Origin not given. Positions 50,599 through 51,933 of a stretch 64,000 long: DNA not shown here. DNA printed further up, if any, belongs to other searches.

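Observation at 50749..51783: Orphan ParB paralogue with an intact CTP-binding motif, no ParA partner, a divergent C-terminus and its own sigma70-like promoter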

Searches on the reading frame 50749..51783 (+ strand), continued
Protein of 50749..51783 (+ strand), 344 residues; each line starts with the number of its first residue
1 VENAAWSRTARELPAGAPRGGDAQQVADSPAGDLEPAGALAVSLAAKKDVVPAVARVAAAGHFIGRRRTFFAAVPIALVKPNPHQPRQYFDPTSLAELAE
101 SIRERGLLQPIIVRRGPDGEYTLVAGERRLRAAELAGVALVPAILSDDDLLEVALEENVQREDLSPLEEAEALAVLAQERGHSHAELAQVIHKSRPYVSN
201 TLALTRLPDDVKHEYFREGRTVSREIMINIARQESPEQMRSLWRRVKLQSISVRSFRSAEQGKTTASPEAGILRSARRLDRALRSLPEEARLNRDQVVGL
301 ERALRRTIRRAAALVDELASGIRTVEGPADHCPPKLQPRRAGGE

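Call 16: find_encoding_contigs(protein=P0026, flank=8000, max_places=2)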
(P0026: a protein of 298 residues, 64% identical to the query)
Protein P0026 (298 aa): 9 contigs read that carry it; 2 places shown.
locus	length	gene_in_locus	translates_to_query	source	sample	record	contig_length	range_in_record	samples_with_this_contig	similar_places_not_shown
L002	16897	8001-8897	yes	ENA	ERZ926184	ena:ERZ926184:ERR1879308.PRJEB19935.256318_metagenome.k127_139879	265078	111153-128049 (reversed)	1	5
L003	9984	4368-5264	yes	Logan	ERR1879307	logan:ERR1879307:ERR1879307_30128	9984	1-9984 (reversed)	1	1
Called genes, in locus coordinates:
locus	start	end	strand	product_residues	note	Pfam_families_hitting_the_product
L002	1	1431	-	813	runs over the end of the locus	PF02518:HATPase_c, PF00204:DNA_gyraseB, PF01751:Toprim, PF21249:GyrB_hook, PF18053:GyrB_insert, PF00986:DNA_gyraseB_C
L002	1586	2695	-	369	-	PF00712:DNA_pol3_beta, PF02767:DNA_pol3_beta_2, PF02768:DNA_pol3_beta_3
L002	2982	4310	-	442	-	PF11638:DnaA_N, PF00308:Bac_DnaA, PF01695:IstB_IS21, PF08299:Bac_DnaA_C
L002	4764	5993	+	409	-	PF00202:Aminotran_3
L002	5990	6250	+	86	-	PF09527:ATPase_gene1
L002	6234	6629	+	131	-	-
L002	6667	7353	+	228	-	PF00119:ATP-synt_A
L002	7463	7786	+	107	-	PF00137:ATP-synt_C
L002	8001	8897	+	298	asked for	PF02195:ParB_N, PF17762:HTH_ParB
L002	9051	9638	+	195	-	-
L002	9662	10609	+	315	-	PF08240:ADH_N, PF16912:Glu_dehyd_C (weak), PF00107:ADH_zinc_N (weak)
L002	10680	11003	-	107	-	-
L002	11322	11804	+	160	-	-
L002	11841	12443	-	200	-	PF00677:Lum_binding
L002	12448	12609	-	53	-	-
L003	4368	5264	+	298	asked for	PF02195:ParB_N, PF17762:HTH_ParB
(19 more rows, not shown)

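Call 17: find_encoding_contigs(protein=P0095, flank=8000, max_places=1)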
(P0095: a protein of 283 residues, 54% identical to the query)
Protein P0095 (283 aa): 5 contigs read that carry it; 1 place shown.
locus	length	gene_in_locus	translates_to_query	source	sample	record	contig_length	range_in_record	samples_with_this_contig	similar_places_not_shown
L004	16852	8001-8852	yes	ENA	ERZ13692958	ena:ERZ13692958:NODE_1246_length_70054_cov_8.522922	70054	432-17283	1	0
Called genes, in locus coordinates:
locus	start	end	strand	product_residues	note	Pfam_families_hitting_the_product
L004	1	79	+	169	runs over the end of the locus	?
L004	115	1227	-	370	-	PF00089:Trypsin (weak), PF13365:Trypsin_2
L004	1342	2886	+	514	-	PF00069:Pkinase, PF01636:APH (faint), PF03109:ABC1 (faint), PF07714:PK_Tyr_Ser-Thr, PF08308:PEGA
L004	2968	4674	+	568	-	PF01266:DAO (faint), PF07992:Pyr_redox_2, PF13450:NAD_binding_8 (faint), PF00070:Pyr_redox, PF02852:Pyr_redox_dim, PF00581:Rhodanese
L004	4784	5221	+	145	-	-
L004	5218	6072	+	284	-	PF00413:Peptidase_M10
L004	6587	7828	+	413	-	-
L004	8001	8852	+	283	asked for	PF02195:ParB_N, PF17762:HTH_ParB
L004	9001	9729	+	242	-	PF00702:Hydrolase, PF13419:HAD_2, PF13242:Hydrolase_like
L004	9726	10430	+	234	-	PF12804:NTP_transf_3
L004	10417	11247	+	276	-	-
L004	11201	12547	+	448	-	PF00202:Aminotran_3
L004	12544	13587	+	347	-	PF01408:GFO_IDH_MocA, PF22725:GFO_IDH_MocA_C3, PF02894:GFO_IDH_MocA_C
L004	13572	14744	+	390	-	PF01040:UbiA (weak), PF01066:CDP-OH_P_transf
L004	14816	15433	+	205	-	-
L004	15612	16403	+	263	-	PF25084:LbH_EIF2B (faint), PF25087:GMPPB_C (weak), PF00132:Hexapep, PF13720:Acetyltransf_11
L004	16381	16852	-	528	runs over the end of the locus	PF02366:PMT, PF13231:PMT_2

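Call 18: find_encoding_contigs(protein=P0104, flank=8000, max_places=1)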
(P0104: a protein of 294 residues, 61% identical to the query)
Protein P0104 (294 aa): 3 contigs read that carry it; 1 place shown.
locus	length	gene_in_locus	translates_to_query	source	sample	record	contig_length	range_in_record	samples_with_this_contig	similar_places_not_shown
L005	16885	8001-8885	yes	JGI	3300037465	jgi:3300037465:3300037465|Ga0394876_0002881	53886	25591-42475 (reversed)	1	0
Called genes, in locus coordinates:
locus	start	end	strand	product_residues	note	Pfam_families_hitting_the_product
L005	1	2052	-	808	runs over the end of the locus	PF02518:HATPase_c, PF00204:DNA_gyraseB, PF01751:Toprim, PF21249:GyrB_hook, PF18053:GyrB_insert, PF00986:DNA_gyraseB_C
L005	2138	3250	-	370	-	PF00712:DNA_pol3_beta, PF02767:DNA_pol3_beta_2, PF02768:DNA_pol3_beta_3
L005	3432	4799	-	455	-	PF00308:Bac_DnaA, PF01695:IstB_IS21, PF00004:AAA (weak), PF22688:Hda_lid (faint), PF08299:Bac_DnaA_C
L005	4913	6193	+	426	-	PF00202:Aminotran_3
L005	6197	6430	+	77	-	PF09527:ATPase_gene1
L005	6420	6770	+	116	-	-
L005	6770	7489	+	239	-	PF00119:ATP-synt_A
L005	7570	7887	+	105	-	PF00137:ATP-synt_C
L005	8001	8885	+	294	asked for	PF02195:ParB_N, PF07506:RepB (weak), PF13384:HTH_23 (faint), PF17762:HTH_ParB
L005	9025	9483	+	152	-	-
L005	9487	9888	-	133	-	PF03330:DPBB_1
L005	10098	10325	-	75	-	-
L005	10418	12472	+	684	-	PF03190:Thioredox_DsbH, PF13899:Thioredoxin_7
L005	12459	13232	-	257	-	PF00378:ECH_1, PF16113:ECH_2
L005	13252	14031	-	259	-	PF00753:Lactamase_B, PF12706:Lactamase_B_2 (weak), PF16123:HAGH_C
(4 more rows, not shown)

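Call 19: find_encoding_contigs(protein=P0079, flank=8000, max_places=1)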
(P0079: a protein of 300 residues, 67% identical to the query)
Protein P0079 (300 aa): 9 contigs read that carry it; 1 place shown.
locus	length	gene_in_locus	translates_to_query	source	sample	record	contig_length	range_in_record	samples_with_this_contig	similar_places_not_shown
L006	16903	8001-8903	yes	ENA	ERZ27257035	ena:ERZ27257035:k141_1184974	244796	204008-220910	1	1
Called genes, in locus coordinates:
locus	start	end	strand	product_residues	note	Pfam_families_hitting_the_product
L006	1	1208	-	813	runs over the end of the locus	PF02518:HATPase_c, PF00204:DNA_gyraseB, PF01751:Toprim, PF21249:GyrB_hook, PF18053:GyrB_insert (weak), PF00986:DNA_gyraseB_C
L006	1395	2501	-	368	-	PF00712:DNA_pol3_beta, PF02767:DNA_pol3_beta_2, PF02768:DNA_pol3_beta_3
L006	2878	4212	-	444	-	PF11638:DnaA_N, PF00308:Bac_DnaA, PF01695:IstB_IS21, PF00004:AAA (weak), PF08299:Bac_DnaA_C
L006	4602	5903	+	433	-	PF00202:Aminotran_3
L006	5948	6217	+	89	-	PF09527:ATPase_gene1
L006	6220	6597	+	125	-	-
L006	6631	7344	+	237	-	PF00119:ATP-synt_A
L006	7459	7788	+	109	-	PF00137:ATP-synt_C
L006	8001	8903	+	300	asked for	PF02195:ParB_N, PF17762:HTH_ParB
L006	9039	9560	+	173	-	-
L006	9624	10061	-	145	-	-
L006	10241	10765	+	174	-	-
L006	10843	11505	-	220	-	PF00677:Lum_binding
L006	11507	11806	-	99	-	-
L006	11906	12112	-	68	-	-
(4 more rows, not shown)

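Call 27: predict_structure(alignment_id=A2)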
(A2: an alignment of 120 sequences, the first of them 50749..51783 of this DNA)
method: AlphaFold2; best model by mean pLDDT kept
length: 344 residues; sequences in the alignment: 120
mean_pLDDT: 80.4   pTM: 0.60
mean pLDDT of the five models: 80.4, 79.5, 79.2, 79.1, 79.1
residues with pLDDT >= 90: 190; 70-90: 55; 50-70: 49; < 50: 50
segments of 3 or more residues with pLDDT < 50: 1-35, 37-48, 342-344
pLDDT, mean of each block of 10 residues (from residue 1): 36 41 40 44 45 64 72 94 85 95 96 94 94 97 90 85 91 94 96 96 98 90 95 98 93 69 72 94 92 95 96 93 58 55 48
secondary structure, 60 per line:
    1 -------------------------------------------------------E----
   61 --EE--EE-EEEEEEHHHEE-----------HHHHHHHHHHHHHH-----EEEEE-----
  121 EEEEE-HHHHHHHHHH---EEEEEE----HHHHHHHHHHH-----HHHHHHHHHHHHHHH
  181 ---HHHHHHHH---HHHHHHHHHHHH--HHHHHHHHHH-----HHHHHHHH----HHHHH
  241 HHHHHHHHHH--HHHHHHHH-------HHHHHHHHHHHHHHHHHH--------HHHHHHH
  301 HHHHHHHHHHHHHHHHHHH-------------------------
elements in order: E70-75 H92-105 E111-115 E121-125 H127-136 E140-145 H150-160 H166-180 H184-191 H195-206 H209-218 H224-231 H236-250 H253-260 H268-285 H294-319

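Call 39: fold_search(model_id=the predicted structure, library=pdb)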
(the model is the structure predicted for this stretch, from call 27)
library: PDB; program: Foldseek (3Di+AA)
matches with E <= 10: 333; with E <= 0.001: 48
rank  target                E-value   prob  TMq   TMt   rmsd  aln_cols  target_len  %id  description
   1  7nfu_A                1.7e-15  1.00  0.40  0.56   8.2       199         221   31  Crystal structure of C-terminally truncated Geobacillus thermoleovorans nucleoid occlusion protein Noc (released 2021-02-17)
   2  7nfu_B                3.8e-15  1.00  0.38  0.56   8.6       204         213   31  Crystal structure of C-terminally truncated Geobacillus thermoleovorans nucleoid occlusion protein Noc (released 2021-02-17)
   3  6sdk_B                4.8e-15  1.00  0.27  0.46  14.2       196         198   40  Crystal structure of bacterial ParB dimer bound to CDP (released 2019-10-23)
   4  7bm8_A                6.5e-15  1.00  0.26  0.48  14.2       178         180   42  Crystal structure of the C-terminally truncated chromosome-partitioning protein ParB from Caulobacter crescentus compl (released 2021-04-28)
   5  7bnr_A                9.3e-15  1.00  0.27  0.45  14.0       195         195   37  Crystal structure of a ParB Q52A mutant from Myxococcus xanthus bound to CTPyS (released 2021-09-08)
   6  7bnk_A                1.0e-14  1.00  0.27  0.46  14.1       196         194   38  Crystal structure of ParB from Myxococcus xanthus bound to CDP and Monothiophosphate (released 2021-09-08)
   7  7ol9_B                1.3e-14  1.00  0.26  0.42  13.9       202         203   33  Crystal structure of C-terminally truncated Bacillus subtilis nucleoid occlusion protein (Noc) complexed to the Noc-bi (released 2022-03-09)
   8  6sdk_A                1.7e-14  1.00  0.28  0.46  13.9       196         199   40  Crystal structure of bacterial ParB dimer bound to CDP (released 2019-10-23)
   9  7bnk_B                2.0e-14  1.00  0.27  0.46  13.9       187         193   38  Crystal structure of ParB from Myxococcus xanthus bound to CDP and Monothiophosphate (released 2021-09-08)
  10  7o0n_A                4.9e-14  1.00  0.26  0.45  14.0       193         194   38  Crystal structure of a ParB E93A mutant from Myxococcus xanthus bound to CDP and monothiophosphate (released 2021-09-15)
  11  7ng0                  5.2e-14  1.00  0.28  0.46  14.1       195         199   32  Crystal structure of N- and C-terminally truncated Geobacillus thermoleovorans nucleoid occlusion protein Noc (released 2021-02-17)
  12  6t1f_C                6.2e-14  1.00  0.26  0.43  12.3       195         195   41  Crystal structure of the C-terminally truncated chromosome-partitioning protein ParB from Caulobacter crescentus compl (released 2020-10-14)
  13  7bnr_B                9.4e-14  1.00  0.26  0.45  14.2       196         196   37  Crystal structure of a ParB Q52A mutant from Myxococcus xanthus bound to CTPyS (released 2021-09-08)
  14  6t1f_D                1.2e-13  1.00  0.39  0.64   4.8       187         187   39  Crystal structure of the C-terminally truncated chromosome-partitioning protein ParB from Caulobacter crescentus compl (released 2020-10-14)
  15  8qa9_B                1.8e-13  1.00  0.41  0.66   7.7       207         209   24  Crystal structure of the RK2 plasmid encoded co-complex of the C-terminally truncated transcriptional repressor protei (released 2024-02-21)
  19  8qa9_A                7.5e-13  1.00  0.43  0.68  11.2       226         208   25  Crystal structure of the RK2 plasmid encoded co-complex of the C-terminally truncated transcriptional repressor protei (released 2024-02-21)
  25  8qa8_C                8.6e-12  1.00  0.25  0.42  14.3       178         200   29  Crystal structure of the C-terminally truncated transcriptional repressor protein KorB from the RK2 plasmid complexed  (released 2024-02-21)
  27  8qa8_A                2.1e-11  1.00  0.25  0.41  14.5       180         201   28  Crystal structure of the C-terminally truncated transcriptional repressor protein KorB from the RK2 plasmid complexed  (released 2024-02-21)
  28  8qa8_F                3.0e-11  1.00  0.25  0.42  14.5       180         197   28  Crystal structure of the C-terminally truncated transcriptional repressor protein KorB from the RK2 plasmid complexed  (released 2024-02-21)
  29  8qa8_B                3.4e-11  1.00  0.25  0.41  14.5       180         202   28  Crystal structure of the C-terminally truncated transcriptional repressor protein KorB from the RK2 plasmid complexed  (released 2024-02-21)
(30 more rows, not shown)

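Call 41: find_related_loci(query=A2, collection=genome_contigs, flank=6000)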
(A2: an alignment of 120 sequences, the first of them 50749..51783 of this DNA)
Query A2 (344 aa) in genome_contigs; peptide patterns used: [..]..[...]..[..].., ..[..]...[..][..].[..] (x = any residue, [..] = any of these).
600 stretches matched a pattern (row limit reached: there are more); 600 encode a relative of the query (tblastn E <= 1e-3); the best 80 are kept; 80 distinct loci.
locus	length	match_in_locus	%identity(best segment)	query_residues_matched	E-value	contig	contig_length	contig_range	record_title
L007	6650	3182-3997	47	34-306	2e-65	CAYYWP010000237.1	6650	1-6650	MAG TPA_asm: uncultured Candidatus Binatia bacterium isolate SRP237561_co1_359 genome assembly, contig: NODE_24137_lengt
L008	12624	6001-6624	57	57-265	5e-56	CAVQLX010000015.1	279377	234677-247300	MAG: uncultured delta proteobacterium isolate MFD03975.bin.1.282 genome assembly, contig: contig_73181, whole genome sho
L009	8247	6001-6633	42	74-283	8e-45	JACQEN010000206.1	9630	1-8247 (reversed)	MAG: Deltaproteobacteria bacterium isolate NC_groundwater_1022_Pr1_S-0.65um_62_10 Montesol18_Sp65_coassembly_scaffold_66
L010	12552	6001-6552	46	74-256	2e-43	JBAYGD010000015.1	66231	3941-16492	MAG: Candidatus Omnitrophota bacterium isolate SO_2016_GW1_117 scaffold00907_OW334_2016, whole genome shotgun sequence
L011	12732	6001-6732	33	74-316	2e-41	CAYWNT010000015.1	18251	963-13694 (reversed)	MAG TPA_asm: uncultured Gammaproteobacteria bacterium isolate SRP077602_co7_178 genome assembly, contig: NODE_15095_leng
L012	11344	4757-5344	44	74-259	3e-40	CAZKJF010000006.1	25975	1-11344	MAG TPA_asm: uncultured Candidatus Saccharibacteria bacterium isolate binchicken_co84_142 genome assembly, contig: k141_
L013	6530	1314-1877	41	74-261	2e-40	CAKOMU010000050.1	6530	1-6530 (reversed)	MAG: uncultured Bacilli bacterium isolate REFINED_METABAT215_TOP10_CONTIGS_1500_ASSEMBLY_K77_MERGED__Hadza_MoBio_C-REDO_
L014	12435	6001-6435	54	71-212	2e-39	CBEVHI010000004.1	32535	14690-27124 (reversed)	MAG TPA_asm: uncultured bacterium isolate SRR13309659_concoct_16 genome assembly, contig: ERZ26778719.34, whole genome s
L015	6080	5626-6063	53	74-217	8e-39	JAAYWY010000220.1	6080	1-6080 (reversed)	MAG: Bacillota bacterium isolate AS01afH2WH_58 28137_AS01, whole genome shotgun sequence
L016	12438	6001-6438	48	71-212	1e-38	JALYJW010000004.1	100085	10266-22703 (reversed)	MAG: Acidobacteriota bacterium isolate CAM bin14 SD1481_NODE_4_length_100085_cov_2.145191, whole genome shotgun sequence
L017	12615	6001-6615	42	74-269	2e-38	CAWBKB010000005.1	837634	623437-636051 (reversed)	MAG: uncultured delta proteobacterium isolate MFD03323.bin.2.103 genome assembly, contig: contig_46461, whole genome sho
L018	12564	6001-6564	44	73-259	3e-38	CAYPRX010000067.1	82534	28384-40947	MAG TPA_asm: uncultured Brevinematales bacterium isolate SRP140028_co1_611 genome assembly, contig: k141_386401, whole g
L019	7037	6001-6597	45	74-265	4e-38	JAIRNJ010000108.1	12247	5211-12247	MAG: Treponema sp. isolate Cd354_bin24 k119_115942, whole genome shotgun sequence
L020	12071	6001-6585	42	61-254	5e-38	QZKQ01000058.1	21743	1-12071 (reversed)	MAG: Candidatus Zixiibacteriota bacterium isolate SURF_9 Ga0104751_1003618, whole genome shotgun sequence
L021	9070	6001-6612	43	60-254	3e-38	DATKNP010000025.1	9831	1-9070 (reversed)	MAG TPA_asm: Candidatus Paceibacterota bacterium isolate SMAG_U14740 k141_1387450, whole genome shotgun sequence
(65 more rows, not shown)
